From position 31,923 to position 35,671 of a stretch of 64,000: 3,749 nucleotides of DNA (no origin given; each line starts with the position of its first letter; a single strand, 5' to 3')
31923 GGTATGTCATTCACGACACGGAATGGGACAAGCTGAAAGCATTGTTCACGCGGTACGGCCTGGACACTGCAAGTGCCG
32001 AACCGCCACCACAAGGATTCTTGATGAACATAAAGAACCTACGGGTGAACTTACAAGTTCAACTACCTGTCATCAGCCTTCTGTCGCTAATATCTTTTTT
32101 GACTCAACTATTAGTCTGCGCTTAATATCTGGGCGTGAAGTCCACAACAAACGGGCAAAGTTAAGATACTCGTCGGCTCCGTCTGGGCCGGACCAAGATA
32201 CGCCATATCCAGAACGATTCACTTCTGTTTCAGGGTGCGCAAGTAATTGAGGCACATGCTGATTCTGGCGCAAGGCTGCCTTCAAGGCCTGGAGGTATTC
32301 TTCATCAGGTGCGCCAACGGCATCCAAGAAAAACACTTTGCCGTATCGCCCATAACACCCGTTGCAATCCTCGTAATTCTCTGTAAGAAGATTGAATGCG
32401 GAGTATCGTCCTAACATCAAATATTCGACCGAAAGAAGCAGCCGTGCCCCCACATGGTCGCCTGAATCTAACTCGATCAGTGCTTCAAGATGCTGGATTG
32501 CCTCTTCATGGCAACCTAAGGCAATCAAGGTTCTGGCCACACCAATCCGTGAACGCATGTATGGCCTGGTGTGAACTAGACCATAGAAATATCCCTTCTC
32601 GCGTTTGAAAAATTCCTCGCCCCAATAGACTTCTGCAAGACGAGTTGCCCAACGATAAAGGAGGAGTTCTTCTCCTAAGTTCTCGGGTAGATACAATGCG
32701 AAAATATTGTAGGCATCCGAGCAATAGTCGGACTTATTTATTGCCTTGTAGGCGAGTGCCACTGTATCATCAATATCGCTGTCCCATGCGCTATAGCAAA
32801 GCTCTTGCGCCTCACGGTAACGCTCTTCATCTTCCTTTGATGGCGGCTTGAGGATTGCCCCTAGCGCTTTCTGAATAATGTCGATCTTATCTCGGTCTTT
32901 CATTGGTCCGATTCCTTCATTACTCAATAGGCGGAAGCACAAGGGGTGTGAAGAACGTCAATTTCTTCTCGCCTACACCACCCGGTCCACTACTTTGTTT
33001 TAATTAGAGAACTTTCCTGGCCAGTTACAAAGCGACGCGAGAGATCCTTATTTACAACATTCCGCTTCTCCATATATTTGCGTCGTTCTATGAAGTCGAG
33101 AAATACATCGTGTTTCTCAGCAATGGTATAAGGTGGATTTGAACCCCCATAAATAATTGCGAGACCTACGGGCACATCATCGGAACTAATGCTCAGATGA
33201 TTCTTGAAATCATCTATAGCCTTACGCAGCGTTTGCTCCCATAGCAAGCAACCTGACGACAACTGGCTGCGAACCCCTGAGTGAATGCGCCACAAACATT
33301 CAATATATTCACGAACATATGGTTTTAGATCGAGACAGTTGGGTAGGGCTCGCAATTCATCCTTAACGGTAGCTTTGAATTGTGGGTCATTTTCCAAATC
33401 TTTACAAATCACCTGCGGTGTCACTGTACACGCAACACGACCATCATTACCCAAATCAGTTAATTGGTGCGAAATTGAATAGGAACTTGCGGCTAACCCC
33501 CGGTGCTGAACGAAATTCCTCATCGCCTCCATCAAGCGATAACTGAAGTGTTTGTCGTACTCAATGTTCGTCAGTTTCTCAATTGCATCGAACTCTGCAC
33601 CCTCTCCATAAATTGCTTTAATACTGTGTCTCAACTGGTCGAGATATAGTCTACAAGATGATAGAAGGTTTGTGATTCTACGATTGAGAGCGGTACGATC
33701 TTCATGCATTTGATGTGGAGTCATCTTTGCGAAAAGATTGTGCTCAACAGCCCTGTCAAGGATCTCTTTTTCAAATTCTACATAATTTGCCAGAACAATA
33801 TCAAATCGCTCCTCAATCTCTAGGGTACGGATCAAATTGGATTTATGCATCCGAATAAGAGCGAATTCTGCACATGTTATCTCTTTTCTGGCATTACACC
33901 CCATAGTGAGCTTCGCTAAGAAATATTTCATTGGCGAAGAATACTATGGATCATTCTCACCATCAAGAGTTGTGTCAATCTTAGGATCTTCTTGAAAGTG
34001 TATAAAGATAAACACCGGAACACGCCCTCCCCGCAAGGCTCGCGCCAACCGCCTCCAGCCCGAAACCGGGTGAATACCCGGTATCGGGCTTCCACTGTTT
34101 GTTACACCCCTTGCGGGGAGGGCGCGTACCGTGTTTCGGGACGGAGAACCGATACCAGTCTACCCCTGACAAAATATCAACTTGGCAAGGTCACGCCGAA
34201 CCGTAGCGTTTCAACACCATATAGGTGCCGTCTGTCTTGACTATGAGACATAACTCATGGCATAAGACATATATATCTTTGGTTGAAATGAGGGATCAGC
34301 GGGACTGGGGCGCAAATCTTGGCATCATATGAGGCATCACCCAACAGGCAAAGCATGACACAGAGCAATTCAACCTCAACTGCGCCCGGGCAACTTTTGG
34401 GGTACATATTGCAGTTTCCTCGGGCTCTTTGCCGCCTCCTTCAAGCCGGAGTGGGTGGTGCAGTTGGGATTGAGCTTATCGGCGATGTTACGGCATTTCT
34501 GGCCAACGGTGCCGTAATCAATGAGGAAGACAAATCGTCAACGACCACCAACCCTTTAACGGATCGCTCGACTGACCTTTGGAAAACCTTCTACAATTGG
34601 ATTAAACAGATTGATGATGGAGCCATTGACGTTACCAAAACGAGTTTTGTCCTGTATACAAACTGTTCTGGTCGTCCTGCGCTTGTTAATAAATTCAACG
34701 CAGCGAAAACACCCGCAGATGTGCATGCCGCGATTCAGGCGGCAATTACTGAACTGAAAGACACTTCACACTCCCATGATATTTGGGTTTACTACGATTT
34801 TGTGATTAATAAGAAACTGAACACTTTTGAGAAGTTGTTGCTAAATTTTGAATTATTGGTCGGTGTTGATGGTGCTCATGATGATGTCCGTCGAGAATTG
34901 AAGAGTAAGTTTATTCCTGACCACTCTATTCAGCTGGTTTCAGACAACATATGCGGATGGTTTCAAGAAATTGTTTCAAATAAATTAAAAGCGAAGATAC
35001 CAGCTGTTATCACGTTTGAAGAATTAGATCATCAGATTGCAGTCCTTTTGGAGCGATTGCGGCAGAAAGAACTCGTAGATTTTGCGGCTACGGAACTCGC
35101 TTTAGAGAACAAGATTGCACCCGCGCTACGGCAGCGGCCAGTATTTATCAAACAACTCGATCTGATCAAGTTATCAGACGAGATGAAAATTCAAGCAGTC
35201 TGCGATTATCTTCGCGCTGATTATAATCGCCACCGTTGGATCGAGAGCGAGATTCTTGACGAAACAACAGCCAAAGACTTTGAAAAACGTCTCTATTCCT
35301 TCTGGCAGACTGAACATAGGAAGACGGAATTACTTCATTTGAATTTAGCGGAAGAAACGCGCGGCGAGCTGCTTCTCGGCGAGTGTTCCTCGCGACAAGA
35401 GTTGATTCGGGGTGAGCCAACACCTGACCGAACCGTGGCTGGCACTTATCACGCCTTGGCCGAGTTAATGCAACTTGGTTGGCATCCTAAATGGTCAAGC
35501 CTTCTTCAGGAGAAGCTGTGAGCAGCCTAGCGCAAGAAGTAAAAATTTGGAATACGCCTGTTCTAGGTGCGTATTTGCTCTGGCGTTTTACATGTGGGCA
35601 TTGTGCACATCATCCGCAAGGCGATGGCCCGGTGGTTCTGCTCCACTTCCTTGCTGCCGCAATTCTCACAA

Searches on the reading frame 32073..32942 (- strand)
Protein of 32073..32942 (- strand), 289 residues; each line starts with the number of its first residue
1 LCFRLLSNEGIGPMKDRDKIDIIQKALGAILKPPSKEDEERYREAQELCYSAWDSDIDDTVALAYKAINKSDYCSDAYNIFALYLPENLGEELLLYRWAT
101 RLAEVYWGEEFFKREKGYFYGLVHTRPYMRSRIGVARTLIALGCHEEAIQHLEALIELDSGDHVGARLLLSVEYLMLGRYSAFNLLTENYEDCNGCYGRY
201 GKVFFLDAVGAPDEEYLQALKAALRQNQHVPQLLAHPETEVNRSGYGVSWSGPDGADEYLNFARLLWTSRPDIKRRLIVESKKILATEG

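Call 9: search_protein_families(library=ncbifam, proteins=[window:32073-32942:-], max_evalue=0.001)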
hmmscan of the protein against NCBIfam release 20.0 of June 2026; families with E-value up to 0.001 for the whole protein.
window:32073-32942:- (289 aa): 0 families

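Call 10: search_protein_families(library=pfam, proteins=[window:32073-32942:-], max_evalue=0.001)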
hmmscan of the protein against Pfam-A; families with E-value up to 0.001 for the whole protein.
window:32073-32942:- (289 aa): 1 family
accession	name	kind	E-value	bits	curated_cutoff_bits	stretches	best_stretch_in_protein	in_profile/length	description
PF14559.12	TPR_19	-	0.00067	20.4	25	0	140-181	2-42/68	Tetratricopeptide repeat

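Call 68: search_protein_families(library=padloc, proteins=[window:32073-32942:-], max_evalue=0.00001)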
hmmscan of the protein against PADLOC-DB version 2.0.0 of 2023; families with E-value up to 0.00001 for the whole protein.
window:32073-32942:- (289 aa): 0 families

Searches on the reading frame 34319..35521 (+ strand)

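Call 9: search_protein_families(library=ncbifam, proteins=[window:34319-35521:+], max_evalue=0.001)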
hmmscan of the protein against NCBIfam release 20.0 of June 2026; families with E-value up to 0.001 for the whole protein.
window:34319-35521:+ (400 aa): 0 families

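Call 10: search_protein_families(library=pfam, proteins=[window:34319-35521:+], max_evalue=0.001)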
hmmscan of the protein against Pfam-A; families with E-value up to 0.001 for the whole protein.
window:34319-35521:+ (400 aa): 1 family
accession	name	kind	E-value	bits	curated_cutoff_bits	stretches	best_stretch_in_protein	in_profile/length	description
PF20283.3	CTD7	-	1.7e-18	67.4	27.6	1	276-395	1-125/126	C-terminal domain 7 of the ABC-three component (ABC-3C) systems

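Call 68: search_protein_families(library=padloc, proteins=[window:34319-35521:+], max_evalue=0.00001)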
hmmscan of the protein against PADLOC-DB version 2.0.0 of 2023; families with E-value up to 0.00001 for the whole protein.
window:34319-35521:+ (400 aa): 1 family
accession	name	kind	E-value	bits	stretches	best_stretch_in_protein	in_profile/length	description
PDLC03848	LmuA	-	4e-49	166.9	1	17-393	3-367/373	-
